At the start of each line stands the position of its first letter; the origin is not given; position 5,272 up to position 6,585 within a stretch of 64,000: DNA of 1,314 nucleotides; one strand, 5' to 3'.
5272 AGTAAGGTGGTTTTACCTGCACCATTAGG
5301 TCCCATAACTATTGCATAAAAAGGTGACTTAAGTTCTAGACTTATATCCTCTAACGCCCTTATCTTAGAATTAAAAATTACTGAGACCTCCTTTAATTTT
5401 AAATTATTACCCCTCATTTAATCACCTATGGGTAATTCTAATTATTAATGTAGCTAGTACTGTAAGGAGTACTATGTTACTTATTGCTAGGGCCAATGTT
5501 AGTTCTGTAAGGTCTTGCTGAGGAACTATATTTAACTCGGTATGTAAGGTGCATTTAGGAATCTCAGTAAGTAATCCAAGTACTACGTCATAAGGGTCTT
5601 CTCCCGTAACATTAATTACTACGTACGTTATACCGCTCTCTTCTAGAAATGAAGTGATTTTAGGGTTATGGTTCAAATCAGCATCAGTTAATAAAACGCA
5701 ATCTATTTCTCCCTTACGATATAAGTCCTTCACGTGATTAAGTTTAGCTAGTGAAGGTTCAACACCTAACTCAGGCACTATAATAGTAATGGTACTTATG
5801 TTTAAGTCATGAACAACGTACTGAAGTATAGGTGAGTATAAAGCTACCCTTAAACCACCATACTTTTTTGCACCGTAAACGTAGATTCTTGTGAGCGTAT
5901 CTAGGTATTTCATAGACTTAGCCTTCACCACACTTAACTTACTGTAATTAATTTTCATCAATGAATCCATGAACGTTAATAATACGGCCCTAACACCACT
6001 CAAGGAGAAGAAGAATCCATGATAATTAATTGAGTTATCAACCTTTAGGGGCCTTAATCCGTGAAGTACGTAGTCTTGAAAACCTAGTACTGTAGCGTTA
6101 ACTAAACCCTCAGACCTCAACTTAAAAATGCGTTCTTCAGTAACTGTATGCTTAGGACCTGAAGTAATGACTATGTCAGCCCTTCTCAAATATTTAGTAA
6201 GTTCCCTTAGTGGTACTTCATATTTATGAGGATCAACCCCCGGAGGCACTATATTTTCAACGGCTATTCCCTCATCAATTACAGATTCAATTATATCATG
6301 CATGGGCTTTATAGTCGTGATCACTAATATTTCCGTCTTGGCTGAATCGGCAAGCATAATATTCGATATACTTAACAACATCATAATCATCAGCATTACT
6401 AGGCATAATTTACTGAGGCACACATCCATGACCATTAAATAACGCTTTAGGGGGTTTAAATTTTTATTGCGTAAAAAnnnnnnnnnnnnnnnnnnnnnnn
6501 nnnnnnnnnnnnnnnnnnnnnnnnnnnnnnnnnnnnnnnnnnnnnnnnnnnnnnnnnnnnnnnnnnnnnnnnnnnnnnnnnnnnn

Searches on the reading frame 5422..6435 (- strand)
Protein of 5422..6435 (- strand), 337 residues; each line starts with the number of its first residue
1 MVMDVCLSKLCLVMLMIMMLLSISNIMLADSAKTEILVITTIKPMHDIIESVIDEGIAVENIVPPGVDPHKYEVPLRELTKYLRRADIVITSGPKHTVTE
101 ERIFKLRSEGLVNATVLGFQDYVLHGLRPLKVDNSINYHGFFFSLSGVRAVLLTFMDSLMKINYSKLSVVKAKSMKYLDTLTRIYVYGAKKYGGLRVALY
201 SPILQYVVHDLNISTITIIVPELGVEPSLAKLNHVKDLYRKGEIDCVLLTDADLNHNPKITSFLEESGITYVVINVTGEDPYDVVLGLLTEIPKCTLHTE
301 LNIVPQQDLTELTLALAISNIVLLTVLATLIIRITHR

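Call 3: search_protein_families(library=pfam, proteins=[window:5422-6435:-], max_evalue=1)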
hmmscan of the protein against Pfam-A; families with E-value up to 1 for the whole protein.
window:5422-6435:- (337 aa): 1 family
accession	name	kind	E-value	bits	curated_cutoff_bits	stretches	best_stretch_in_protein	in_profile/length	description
PF01297.22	ZnuA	-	1.5e-18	67.7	29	1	38-251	1-216/263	Zinc-uptake complex component A periplasmic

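Call 4: search_protein_families(library=ncbifam, proteins=[window:5422-6435:-], max_evalue=1)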
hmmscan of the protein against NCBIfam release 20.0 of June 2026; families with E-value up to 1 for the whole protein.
window:5422-6435:- (337 aa): 8 families
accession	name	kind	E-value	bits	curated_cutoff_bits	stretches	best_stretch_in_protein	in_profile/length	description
NF047355.1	ABC_bind_Mn_Staph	exception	2.7e-09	36.7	500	1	9-93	3-89/309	manganese ABC transporter substrate-binding lipoprotein MntC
NF053703.1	Mn_SBP_EfaA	exception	6.6e-08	32.1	485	1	13-93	9-92/310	Mn/Fe ABC transporter substrate-binding lipoprotein EfaA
NF040870.1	AztC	equivalog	1e-07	31.7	350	1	38-95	1-57/277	zinc ABC transporter substrate-binding protein AztC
NF007091.2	PRK09545.1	equivalog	2.5e-06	26.9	268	1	23-95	13-83/318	zinc ABC transporter substrate-binding protein ZnuA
TIGR03772.1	anch_rpt_subst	equivalog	2.7e-06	26.3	350.45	1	38-92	2-55/486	anchored repeat ABC transporter, substrate-binding protein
NF040928.1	ABC_lipo_SloC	subfamily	3e-06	26.6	525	1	12-93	4-84/304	metal ABC transporter substrate-binding lipoprotein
NF033605.1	Zn_bnd_ABC_AdcA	exception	0.0001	21.5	700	1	8-93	6-91/517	zinc ABC transporter substrate-binding lipoprotein AdcA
NF053842.1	MnTportMntCDein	equivalog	0.098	11.9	400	1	36-91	6-60/281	manganese ABC transporter substrate-binding protein MntC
